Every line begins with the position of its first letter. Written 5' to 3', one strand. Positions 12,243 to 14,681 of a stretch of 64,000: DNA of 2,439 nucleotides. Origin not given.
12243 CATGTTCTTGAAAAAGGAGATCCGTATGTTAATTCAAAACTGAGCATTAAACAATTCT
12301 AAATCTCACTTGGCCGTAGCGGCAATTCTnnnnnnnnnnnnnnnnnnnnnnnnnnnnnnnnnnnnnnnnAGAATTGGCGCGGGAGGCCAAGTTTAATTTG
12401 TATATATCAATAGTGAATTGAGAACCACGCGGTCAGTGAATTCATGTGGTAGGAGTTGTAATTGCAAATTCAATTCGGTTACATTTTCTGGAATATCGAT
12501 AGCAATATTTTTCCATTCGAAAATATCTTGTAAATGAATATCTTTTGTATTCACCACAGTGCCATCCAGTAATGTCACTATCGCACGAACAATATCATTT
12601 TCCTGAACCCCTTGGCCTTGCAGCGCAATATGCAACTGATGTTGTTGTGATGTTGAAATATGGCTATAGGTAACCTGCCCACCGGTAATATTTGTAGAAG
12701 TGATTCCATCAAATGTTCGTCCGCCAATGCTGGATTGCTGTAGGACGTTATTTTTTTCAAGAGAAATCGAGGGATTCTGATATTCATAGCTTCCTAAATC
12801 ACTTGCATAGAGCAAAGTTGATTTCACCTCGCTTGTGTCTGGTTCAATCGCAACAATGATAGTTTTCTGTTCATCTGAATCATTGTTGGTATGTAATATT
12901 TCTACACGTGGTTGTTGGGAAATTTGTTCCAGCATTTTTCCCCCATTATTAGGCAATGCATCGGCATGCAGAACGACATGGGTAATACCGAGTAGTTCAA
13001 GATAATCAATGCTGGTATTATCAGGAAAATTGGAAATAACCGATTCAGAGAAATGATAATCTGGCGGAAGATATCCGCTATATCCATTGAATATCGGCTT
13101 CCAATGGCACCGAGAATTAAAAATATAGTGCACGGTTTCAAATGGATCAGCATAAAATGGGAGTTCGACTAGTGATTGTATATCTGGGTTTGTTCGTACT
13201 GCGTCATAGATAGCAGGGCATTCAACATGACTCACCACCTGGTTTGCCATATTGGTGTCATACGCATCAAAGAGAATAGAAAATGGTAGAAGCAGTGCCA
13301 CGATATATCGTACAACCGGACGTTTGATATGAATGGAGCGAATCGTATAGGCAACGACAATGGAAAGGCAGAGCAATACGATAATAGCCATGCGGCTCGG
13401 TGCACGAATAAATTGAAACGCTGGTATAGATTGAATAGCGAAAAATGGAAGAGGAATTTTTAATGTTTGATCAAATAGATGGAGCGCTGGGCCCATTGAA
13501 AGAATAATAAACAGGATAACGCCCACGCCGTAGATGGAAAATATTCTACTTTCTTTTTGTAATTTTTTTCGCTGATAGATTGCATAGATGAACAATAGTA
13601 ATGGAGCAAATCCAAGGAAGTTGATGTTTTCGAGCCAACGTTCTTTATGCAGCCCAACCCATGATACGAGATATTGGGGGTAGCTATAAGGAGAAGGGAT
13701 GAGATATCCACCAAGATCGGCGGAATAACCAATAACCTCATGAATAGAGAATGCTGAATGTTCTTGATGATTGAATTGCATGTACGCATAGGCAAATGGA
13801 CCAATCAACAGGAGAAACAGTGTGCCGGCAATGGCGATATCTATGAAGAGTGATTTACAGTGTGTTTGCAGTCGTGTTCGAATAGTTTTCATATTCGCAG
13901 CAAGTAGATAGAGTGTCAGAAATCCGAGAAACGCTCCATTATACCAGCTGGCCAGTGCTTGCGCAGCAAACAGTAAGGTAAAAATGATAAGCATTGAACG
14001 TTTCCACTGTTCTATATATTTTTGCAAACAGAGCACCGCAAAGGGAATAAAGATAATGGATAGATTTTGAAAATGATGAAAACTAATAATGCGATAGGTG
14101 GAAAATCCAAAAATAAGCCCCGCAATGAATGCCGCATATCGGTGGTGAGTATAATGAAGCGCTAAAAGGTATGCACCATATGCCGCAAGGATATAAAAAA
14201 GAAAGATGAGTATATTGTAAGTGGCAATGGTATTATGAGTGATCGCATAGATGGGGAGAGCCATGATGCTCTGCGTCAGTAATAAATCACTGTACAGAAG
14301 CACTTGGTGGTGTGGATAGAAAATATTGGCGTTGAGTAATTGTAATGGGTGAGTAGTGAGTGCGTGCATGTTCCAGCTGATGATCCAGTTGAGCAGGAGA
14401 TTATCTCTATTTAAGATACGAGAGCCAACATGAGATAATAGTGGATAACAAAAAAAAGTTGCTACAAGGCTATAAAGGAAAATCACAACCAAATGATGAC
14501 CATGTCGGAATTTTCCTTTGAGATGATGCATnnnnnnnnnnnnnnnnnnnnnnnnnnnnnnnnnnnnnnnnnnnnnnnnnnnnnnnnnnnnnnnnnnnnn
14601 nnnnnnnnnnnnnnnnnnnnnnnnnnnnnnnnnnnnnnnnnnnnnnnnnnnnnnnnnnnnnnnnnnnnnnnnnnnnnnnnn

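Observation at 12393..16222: Three-gene operon of UDP-xylose synthase, DPM1-like GT2 and a 712-aa GT-C-like membrane protein: an Arn-pathway-like route to a lipid-linked pentose (xylose/arabinose) modification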

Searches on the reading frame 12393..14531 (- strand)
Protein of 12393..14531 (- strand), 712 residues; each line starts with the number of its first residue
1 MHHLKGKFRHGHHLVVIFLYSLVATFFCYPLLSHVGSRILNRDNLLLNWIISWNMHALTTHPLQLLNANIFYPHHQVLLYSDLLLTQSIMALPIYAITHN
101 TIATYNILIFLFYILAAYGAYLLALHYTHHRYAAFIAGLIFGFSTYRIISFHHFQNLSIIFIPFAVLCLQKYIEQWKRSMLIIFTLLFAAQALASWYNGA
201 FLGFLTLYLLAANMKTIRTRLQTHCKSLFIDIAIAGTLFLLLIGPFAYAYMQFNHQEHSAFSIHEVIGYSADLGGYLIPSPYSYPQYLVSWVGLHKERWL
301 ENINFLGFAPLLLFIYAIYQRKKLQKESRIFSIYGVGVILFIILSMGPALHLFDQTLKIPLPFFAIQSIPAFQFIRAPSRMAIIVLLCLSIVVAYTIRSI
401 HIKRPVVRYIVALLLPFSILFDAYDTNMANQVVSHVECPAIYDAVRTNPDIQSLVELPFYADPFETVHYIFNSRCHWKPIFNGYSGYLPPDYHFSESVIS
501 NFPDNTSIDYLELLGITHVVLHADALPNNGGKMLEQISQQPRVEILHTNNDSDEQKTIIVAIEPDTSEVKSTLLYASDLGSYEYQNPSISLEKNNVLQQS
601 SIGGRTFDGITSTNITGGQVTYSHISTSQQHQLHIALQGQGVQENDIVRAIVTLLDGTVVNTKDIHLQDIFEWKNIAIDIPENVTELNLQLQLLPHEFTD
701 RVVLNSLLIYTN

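Call 5: search_protein_families(library=pfam, proteins=[window:12393-14531:-], max_evalue=0.01)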
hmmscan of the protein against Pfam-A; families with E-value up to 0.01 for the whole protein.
window:12393-14531:- (712 aa): 0 families

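Call 6: search_protein_families(library=ncbifam, proteins=[window:12393-14531:-], max_evalue=0.01)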
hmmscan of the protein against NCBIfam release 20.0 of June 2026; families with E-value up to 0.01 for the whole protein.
window:12393-14531:- (712 aa): 0 families

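Call 8: search_solved_structures(query=window:12393-14531:-, max_evalue=10)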
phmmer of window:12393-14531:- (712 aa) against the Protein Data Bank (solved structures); distinct sequences matched with E-value up to 10: 0.

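Call 10: find_homologous_proteins(query=window:12393-14531:-)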
Query window:12393-14531:- (712 aa): 74 proteins with E <= 0.001 among 8000 candidates.
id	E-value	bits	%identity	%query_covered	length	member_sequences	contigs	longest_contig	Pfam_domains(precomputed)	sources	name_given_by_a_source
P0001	0.0e+0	1476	100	92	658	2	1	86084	PF19830.5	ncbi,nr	ncbi:MAG: hypothetical protein HYV32_00770 [Candidatus Kerfeldbacteria bacterium]|nr:hypothetical pr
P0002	8.3e-220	750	52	97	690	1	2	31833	-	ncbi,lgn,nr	ncbi:MAG: hypothetical protein HYZ08_02545 [Candidatus Kerfeldbacteria bacterium]|nr:hypothetical pr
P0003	2.8e-194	666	47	98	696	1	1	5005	-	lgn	-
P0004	9.7e-181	621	43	98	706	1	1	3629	-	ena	-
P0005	2.6e-180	619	46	94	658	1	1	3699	-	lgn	-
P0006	6.2e-173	595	43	98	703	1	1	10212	-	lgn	-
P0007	1.4e-120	422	36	98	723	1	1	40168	-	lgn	-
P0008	6.3e-119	417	41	74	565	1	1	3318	-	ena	-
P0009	2.1e-116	408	39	76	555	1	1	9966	-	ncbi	-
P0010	2.6e-116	408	39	76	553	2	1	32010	PF19830.5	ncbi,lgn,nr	ncbi:MAG: hypothetical protein NT170_01945 [Candidatus Moranbacteria bacterium]|nr:hypothetical prot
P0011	1.4e-114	402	39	77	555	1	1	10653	-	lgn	-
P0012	1.0e-52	198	27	74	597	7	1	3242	PF10131.16,PF19830.5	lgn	-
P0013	3.4e-50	189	27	75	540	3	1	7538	PF10131.16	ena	-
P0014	1.0e-47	181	31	74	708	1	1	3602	-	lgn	-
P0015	1.1e-46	178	26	76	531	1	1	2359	PF19830.5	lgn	-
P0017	2.3e-46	177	28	74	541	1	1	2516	PF19830.5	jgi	jgi:hypothetical protein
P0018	3.5e-46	176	27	78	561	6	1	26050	PF19830.5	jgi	jgi:hypothetical protein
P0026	1.7e-40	157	28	76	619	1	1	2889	PF19830.5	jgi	jgi:hypothetical protein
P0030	9.7e-39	152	29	67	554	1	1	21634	PF19830.5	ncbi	-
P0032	1.1e-37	148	27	72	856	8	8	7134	PF09586.17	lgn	-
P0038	5.3e-34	136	27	65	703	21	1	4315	PF00754.32,PF22633.4,PF19830.5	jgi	jgi:F5/8 type C domain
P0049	1.3e-21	95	27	51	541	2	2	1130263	PF19830.5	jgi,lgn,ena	jgi:hypothetical protein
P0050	2.5e-21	94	25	72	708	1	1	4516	PF19830.5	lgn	-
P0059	1.4e-15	75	25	66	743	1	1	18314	PF19830.5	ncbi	-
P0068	3.6e-9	54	26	30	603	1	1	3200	PF19830.5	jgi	jgi:hypothetical protein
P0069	6.7e-9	53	23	60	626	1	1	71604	PF19830.5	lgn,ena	-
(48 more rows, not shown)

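Call 22: find_encoding_contigs(protein=P0002, flank=8000, max_places=3)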
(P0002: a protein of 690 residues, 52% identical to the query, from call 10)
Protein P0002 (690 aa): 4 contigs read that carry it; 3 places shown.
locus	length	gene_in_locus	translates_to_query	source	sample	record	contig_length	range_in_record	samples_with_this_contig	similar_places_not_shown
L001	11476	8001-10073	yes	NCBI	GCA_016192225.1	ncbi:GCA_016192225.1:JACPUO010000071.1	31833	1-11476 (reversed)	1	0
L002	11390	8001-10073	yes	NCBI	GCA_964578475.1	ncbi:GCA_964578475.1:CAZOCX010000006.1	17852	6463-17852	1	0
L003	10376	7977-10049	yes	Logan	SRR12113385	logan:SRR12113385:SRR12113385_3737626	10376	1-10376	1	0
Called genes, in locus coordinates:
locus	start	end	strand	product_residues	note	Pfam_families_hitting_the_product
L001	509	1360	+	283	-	-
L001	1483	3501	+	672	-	-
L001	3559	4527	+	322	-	PF00535:Glycos_transf_2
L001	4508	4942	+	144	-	PF04138:GtrA_DPMS_TM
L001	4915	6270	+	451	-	PF00070:Pyr_redox (faint), PF01266:DAO, PF03486:HI0933_like (faint), PF07992:Pyr_redox_2 (faint), PF12831:FAD_oxidored (faint), PF13450:NAD_binding_8, PF01593:Amino_oxidase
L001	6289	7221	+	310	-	PF01073:3Beta_HSD (weak), PF01370:Epimerase, PF02719:Polysacc_synt_2 (faint), PF04321:RmlD_sub_bind (weak), PF07993:NAD_binding_4 (faint), PF16363:GDP_Man_Dehyd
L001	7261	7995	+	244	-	PF00535:Glycos_transf_2, PF10111:Glyco_tranf_2_2 (weak), PF13641:Glyco_tranf_2_3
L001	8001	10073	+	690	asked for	-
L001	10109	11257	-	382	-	PF00438:S-AdoMet_synt_N, PF02772:S-AdoMet_synt_M, PF02773:S-AdoMet_synt_C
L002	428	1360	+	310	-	-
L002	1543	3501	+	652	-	-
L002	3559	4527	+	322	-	PF00535:Glycos_transf_2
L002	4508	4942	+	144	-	PF04138:GtrA_DPMS_TM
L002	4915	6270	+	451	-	PF00070:Pyr_redox (faint), PF01266:DAO, PF03486:HI0933_like (faint), PF07992:Pyr_redox_2 (faint), PF12831:FAD_oxidored (faint), PF13450:NAD_binding_8, PF01593:Amino_oxidase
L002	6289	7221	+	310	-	PF01073:3Beta_HSD (weak), PF01370:Epimerase, PF02719:Polysacc_synt_2 (faint), PF04321:RmlD_sub_bind (weak), PF07993:NAD_binding_4 (faint), PF16363:GDP_Man_Dehyd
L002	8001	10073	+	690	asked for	-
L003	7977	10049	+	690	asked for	-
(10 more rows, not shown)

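Call 23: find_encoding_contigs(protein=P0007, flank=8000, max_places=3)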
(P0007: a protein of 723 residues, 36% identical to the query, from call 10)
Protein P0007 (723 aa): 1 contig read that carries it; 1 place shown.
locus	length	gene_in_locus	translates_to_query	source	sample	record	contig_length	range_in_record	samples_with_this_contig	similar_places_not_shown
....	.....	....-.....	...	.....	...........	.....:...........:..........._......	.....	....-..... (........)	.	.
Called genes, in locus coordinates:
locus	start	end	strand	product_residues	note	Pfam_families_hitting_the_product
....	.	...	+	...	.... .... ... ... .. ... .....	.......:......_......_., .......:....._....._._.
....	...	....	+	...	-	-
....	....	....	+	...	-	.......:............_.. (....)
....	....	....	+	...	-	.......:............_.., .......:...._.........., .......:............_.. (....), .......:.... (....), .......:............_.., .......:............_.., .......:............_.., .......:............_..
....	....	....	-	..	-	-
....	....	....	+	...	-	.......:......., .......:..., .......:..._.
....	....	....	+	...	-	-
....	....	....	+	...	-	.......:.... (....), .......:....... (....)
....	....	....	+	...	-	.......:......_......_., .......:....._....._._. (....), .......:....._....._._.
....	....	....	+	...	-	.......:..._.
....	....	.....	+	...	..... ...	-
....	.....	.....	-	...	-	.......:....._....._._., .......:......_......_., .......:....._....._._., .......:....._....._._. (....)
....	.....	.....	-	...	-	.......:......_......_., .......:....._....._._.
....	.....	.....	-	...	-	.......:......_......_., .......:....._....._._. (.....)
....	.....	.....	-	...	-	-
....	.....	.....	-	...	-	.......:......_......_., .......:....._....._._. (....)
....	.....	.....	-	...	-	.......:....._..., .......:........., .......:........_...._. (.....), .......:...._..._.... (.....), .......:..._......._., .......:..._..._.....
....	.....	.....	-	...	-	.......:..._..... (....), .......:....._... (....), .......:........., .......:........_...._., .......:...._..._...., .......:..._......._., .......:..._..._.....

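Call 24: find_encoding_contigs(protein=P0010, flank=8000, max_places=3)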
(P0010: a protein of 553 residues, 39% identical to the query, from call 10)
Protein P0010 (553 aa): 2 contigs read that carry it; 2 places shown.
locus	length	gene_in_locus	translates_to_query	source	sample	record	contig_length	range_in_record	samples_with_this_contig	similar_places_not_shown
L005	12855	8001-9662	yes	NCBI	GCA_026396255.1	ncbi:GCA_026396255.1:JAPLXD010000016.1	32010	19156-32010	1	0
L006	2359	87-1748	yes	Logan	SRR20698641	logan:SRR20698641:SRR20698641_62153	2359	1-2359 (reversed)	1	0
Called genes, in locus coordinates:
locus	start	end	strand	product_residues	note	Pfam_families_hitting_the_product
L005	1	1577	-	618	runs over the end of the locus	PF13231:PMT_2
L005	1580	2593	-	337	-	PF00535:Glycos_transf_2, PF10111:Glyco_tranf_2_2 (weak)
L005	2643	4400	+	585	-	-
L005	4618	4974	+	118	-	-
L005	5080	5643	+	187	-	PF13580:SIS_2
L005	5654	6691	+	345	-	PF00294:PfkB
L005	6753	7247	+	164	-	PF01467:CTP_transf_like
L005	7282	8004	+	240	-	PF00535:Glycos_transf_2, PF10111:Glyco_tranf_2_2 (weak), PF13641:Glyco_tranf_2_3 (weak)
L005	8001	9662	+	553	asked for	PF19830:DUF6311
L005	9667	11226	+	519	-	PF13231:PMT_2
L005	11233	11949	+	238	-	PF02366:PMT (weak), PF13231:PMT_2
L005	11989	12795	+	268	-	-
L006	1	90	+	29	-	?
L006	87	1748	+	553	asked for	PF19830:DUF6311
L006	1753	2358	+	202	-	?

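Call 25: predict_structure(alignment_id=A1)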
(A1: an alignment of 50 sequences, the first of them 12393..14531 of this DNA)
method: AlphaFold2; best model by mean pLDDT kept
length: 712 residues; sequences in the alignment: 50
mean_pLDDT: 94.3   pTM: 0.92
mean pLDDT of the five models: 94.3, 93.6, 93.5, 93.4, 93.4
residues with pLDDT >= 90: 636; 70-90: 63; 50-70: 8; < 50: 5
segments of 3 or more residues with pLDDT < 50: 1-5
pLDDT, mean of each block of 10 residues (from residue 1): 53 96 97 97 95 98 97 95 96 98 98 98 98 98 92 90 98 97 98 96 98 97 96 98 96 90 94 94 90 84 92 97 93 98 97 94 96 94 98 97 97 97 92 93 96 97 93 97 91 95 95 96 92 95 93 83 85 94 93 97 91 97 92 96 97 97 97 95 95 97 97 91
secondary structure, 60 per line:
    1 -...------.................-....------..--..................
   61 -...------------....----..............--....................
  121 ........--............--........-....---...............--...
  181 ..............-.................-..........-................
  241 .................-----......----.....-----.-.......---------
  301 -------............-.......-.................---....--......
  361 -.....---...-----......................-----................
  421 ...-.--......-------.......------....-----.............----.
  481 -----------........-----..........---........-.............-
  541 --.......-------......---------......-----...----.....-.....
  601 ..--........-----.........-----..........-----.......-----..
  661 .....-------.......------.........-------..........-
elements in order (helices of 4 or more, strands of 3 or more residues): H11-27 H29-32 H43-60 H77-80 H85-98 H101-128 H131-142 H145-152 H154-157 H161-175 H178-194 H196-212 H214-223 H225-257 H263-268 H273-277 H285-291 H308-319 H321-327 H329-345 E349-352 E355-360 H362-366 H378-399 H405-423 H428-431 H441-447 E454-457 H463-475 H492-499 H505-514 E518-522 H527-539 E543-549 E557-562 E572-577 E583-585 E590-594 E596-602 E605-612 E618-626 E632-641 E647-653 E659-665 E673-679 E686-694 E702-711

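Call 27: fold_search(model_id=the predicted structure, library=pdb)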
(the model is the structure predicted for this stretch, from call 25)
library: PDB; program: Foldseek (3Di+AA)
matches with E <= 10: 1104; with E <= 0.001: 56
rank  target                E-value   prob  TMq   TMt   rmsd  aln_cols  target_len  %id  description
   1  7oci_F                3.6e-07  1.00  0.42  0.47  12.5       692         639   12  Cryo-EM structure of yeast Ost6p containing oligosaccharyltransferase complex (released 2022-02-16)
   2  6s7t_A                6.0e-07  1.00  0.45  0.46  11.9       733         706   12  Cryo-EM structure of human oligosaccharyltransferase complex OST-B (released 2019-12-18)
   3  7zlh_A                9.6e-07  1.00  0.42  0.45  11.7       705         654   11  Cryo-EM structure of C-mannosyltransferase CeDPY19, in apo state, bound to CMT2-Fab and anti-Fab nanobody (released 2023-01-11)
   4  6gxc_A                2.0e-06  1.00  0.41  0.41  17.6       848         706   11  Bacterial oligosaccharyltransferase PglB in complex with an inhibitory peptide and a reactive lipid-linked oligosaccha (released 2018-11-14)
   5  8agc_A                3.2e-06  1.00  0.42  0.43  11.1       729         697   11  Structure of yeast oligosaccharylransferase complex with lipid-linked oligosaccharide and non-acceptor peptide bound (released 2022-12-07)
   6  9n9j_I                3.2e-06  1.00  0.41  0.41  13.5       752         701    9  Structure of a GRP94 folding intermediate engaged with a CCDC134- and FKBP11-bound secretory translocon (released 2025-11-19)
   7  6c26_A                3.6e-06  1.00  0.45  0.49  13.0       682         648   12  The Cryo-EM structure of a eukaryotic oligosaccharyl transferase complex (released 2018-01-31)
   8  6s7o_A                7.2e-06  1.00  0.43  0.46  12.7       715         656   11  Cryo-EM structure of human oligosaccharyltransferase complex OST-A (released 2019-12-18)
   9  3rce_A                7.2e-06  1.00  0.39  0.40  15.6       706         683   10  Bacterial oligosaccharyltransferase PglB (released 2011-06-15)
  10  5ogl_A                7.5e-06  1.00  0.40  0.40  17.2       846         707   10  Structure of bacterial oligosaccharyltransferase PglB in complex with an acceptor peptide and an lipid-linked oligosac (released 2017-10-25)
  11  8b6l_I                9.3e-06  1.00  0.40  0.41  11.5       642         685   10  Subtomogram average of the human Sec61-TRAP-OSTA-translocon (released 2022-12-07)
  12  8age_A                1.1e-05  1.00  0.46  0.50  10.7       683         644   11  Structure of yeast oligosaccharylransferase complex with acceptor peptide bound (released 2022-12-07)
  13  7bvc_A                2.1e-05  1.00  0.28  0.20  21.4       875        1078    9  Cryo-EM structure of Mycobacterium smegmatis arabinosyltransferase EmbA-EmbB-AcpM2 in complex with ethambutol (released 2020-04-29)
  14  6ftg_5                2.7e-05  1.00  0.42  0.46  15.0       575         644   12  Subtomogram average of OST-containing ribosome-translocon complexes from canine rough microsomal membranes (released 2018-03-21)
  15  8agb_A                3.6e-05  1.00  0.44  0.48  12.8       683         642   12  Structure of yeast oligosaccharylransferase complex with lipid-linked oligosaccharide bound (released 2022-12-07)
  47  1gmm                  7.3e-04  1.00  0.13  0.54   5.2       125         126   14  Carbohydrate binding module CBM6 from xylanase U Clostridium thermocellum (released 2001-11-28)
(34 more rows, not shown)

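Call 51: find_encoding_contigs(protein=P0003, flank=10000, max_places=2)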
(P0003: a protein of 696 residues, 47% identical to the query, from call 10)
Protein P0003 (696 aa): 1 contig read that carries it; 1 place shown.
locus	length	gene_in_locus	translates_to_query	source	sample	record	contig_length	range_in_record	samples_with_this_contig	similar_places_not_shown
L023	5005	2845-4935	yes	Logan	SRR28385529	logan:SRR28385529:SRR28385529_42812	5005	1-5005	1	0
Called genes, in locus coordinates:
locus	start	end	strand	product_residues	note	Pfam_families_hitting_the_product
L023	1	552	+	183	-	?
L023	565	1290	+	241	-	PF13641:Glyco_tranf_2_3, PF00535:Glycos_transf_2, PF10111:Glyco_tranf_2_2 (weak)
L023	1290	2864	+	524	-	PF02366:PMT (weak), PF13231:PMT_2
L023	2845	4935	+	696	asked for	-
